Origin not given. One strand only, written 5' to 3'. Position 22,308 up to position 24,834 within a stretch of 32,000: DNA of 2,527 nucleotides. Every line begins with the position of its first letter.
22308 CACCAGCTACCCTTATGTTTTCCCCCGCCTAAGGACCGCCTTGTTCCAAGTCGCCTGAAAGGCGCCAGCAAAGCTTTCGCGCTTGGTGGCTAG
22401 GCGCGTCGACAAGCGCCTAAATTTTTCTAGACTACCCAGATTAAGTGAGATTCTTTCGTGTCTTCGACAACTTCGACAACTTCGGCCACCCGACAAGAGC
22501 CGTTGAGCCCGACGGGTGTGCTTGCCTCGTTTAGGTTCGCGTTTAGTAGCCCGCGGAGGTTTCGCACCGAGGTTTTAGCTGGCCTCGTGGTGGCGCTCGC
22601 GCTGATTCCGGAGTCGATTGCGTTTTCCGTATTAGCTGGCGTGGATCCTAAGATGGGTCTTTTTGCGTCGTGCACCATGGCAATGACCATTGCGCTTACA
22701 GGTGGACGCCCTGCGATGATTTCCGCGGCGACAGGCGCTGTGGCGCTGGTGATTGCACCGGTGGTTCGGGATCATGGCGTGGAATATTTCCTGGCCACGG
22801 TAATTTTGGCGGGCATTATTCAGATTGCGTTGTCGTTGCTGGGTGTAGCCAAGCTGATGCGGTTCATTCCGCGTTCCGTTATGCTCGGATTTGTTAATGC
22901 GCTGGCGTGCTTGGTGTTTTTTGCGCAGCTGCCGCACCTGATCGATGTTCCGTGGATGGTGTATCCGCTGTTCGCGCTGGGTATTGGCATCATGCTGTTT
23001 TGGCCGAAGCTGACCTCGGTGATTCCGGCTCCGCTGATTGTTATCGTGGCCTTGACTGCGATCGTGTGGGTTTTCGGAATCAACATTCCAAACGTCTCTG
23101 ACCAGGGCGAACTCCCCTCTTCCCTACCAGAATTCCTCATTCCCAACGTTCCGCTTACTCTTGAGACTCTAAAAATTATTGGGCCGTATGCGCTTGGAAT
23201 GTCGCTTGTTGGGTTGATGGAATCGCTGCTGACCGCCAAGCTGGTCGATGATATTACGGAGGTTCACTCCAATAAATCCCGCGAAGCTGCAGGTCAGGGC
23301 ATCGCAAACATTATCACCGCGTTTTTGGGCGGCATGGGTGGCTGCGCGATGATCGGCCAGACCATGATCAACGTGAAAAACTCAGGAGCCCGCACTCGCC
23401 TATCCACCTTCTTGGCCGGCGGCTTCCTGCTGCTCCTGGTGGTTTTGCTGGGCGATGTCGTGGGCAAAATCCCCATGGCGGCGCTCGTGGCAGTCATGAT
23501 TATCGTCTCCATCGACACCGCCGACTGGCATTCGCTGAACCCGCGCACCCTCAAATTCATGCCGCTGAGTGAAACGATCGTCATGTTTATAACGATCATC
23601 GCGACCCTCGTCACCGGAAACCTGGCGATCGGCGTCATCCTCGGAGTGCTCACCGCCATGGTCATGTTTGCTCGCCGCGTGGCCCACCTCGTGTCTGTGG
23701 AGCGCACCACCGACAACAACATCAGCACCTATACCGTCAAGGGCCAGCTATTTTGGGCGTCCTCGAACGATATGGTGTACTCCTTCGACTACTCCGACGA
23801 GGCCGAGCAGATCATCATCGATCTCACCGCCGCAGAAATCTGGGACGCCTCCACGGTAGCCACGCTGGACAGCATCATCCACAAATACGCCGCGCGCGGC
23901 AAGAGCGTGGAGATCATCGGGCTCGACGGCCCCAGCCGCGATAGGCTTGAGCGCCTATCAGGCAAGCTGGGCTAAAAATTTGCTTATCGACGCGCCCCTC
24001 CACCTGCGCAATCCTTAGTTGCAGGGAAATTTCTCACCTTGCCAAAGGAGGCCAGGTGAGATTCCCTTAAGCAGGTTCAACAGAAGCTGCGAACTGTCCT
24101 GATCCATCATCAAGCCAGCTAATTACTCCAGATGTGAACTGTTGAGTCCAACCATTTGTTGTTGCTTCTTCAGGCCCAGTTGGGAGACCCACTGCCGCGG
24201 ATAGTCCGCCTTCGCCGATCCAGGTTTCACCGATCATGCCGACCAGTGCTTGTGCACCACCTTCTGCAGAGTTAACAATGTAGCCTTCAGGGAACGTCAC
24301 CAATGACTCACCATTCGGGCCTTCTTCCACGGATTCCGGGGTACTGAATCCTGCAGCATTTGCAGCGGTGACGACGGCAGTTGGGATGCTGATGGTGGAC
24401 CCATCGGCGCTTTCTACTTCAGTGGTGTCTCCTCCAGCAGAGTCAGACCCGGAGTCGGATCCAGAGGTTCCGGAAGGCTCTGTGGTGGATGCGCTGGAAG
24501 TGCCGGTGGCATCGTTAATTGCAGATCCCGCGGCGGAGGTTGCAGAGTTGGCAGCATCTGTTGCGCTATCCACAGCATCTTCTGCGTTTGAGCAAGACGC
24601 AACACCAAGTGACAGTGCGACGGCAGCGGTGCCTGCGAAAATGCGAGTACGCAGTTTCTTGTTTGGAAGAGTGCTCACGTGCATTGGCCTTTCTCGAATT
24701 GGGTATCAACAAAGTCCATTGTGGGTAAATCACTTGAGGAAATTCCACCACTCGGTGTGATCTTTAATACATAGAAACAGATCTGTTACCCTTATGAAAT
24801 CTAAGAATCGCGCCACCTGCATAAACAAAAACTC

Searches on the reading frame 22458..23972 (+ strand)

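Call 10: search_protein_families(library=pfam, proteins=[window:22458-23972:+])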
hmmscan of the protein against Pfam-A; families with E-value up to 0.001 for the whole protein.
window:22458-23972:+ (505 aa): 3 families
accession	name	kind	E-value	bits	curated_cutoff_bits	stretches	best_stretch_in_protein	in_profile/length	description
PF00916.26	Sulfate_transp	-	4.3e-47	161.1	23.2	2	185-377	189-378/380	Sulfate permease family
PF01740.26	STAS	-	3.8e-07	30.3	22.6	1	415-500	3-91/106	STAS domain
PF16983.11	MFS_MOT1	-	4.4e-05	24.2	30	1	273-352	29-109/111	Molybdate transporter of MFS superfamily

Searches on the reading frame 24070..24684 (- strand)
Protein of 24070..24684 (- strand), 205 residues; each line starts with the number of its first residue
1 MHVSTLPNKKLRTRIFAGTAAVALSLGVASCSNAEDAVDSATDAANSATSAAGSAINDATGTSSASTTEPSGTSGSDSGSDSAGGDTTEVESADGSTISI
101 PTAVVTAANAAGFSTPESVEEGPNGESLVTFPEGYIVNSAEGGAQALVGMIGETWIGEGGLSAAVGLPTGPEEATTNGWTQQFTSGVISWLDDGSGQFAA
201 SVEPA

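Call 10: search_protein_families(library=pfam, proteins=[window:24070-24684:-])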
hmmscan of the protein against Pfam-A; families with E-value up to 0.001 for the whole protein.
window:24070-24684:- (205 aa): 1 family
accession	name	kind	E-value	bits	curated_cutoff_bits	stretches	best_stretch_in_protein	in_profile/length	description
PF08310.17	LGFP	-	3.2e-09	37.4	22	1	166-196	2-33/53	LGFP repeat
